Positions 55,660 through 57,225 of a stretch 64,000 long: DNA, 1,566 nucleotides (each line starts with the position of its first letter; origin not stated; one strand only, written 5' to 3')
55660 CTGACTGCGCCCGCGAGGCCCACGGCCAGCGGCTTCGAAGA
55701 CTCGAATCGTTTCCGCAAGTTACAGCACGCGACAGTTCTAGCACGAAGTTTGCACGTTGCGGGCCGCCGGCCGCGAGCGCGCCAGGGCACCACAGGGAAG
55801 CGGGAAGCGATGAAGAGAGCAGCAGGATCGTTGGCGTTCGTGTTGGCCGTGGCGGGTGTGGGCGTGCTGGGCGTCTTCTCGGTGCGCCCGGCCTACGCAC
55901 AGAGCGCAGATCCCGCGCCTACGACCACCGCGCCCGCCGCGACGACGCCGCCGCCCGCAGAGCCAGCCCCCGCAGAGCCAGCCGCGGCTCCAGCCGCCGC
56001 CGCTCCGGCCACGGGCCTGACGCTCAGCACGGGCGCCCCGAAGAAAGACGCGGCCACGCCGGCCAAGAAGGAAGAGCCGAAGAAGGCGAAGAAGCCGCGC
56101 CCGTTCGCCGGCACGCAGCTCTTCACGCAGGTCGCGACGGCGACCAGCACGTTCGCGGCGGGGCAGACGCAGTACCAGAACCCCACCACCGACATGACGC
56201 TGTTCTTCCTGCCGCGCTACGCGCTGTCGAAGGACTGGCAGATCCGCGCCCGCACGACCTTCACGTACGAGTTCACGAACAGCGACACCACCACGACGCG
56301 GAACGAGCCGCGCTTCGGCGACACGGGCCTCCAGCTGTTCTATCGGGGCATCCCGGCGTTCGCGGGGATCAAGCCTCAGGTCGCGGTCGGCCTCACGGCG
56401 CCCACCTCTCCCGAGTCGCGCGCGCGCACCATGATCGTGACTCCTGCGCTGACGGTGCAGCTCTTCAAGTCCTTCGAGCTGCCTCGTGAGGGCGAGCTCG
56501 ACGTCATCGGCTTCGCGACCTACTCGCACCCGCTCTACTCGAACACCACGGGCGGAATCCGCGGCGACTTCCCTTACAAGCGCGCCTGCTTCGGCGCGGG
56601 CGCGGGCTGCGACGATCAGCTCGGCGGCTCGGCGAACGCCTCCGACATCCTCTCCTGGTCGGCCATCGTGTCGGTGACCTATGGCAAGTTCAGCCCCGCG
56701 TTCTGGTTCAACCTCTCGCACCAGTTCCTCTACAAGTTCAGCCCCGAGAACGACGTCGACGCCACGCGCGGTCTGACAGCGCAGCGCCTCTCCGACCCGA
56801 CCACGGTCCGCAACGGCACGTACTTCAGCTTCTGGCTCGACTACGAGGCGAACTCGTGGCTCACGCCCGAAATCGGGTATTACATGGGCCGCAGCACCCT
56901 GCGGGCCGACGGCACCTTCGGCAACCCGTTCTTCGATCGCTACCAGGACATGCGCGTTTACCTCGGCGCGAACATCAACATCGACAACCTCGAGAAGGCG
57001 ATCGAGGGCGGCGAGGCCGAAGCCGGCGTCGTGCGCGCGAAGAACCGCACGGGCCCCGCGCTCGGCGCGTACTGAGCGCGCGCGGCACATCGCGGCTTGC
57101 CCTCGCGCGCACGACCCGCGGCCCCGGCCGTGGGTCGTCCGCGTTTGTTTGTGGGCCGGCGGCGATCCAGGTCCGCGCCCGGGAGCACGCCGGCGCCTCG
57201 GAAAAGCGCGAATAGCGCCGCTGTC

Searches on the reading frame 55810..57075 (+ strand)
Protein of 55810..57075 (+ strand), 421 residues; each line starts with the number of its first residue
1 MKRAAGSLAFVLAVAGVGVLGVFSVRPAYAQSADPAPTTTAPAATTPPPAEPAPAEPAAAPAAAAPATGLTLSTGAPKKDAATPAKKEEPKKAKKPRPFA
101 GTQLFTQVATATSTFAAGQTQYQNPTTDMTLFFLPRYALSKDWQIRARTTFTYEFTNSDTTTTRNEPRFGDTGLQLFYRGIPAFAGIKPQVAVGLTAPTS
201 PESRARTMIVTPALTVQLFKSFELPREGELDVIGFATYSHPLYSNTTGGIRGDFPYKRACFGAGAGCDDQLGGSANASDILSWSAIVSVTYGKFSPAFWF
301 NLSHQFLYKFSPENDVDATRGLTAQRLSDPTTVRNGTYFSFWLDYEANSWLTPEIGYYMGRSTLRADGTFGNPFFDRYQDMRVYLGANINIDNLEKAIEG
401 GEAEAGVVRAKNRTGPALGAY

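Call 18: find_encoding_contigs(protein=window:55810-57075:+, flank=10000, max_places=10)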
Protein window:55810-57075:+ (421 aa): no gene with exactly this product is on record in the collection.
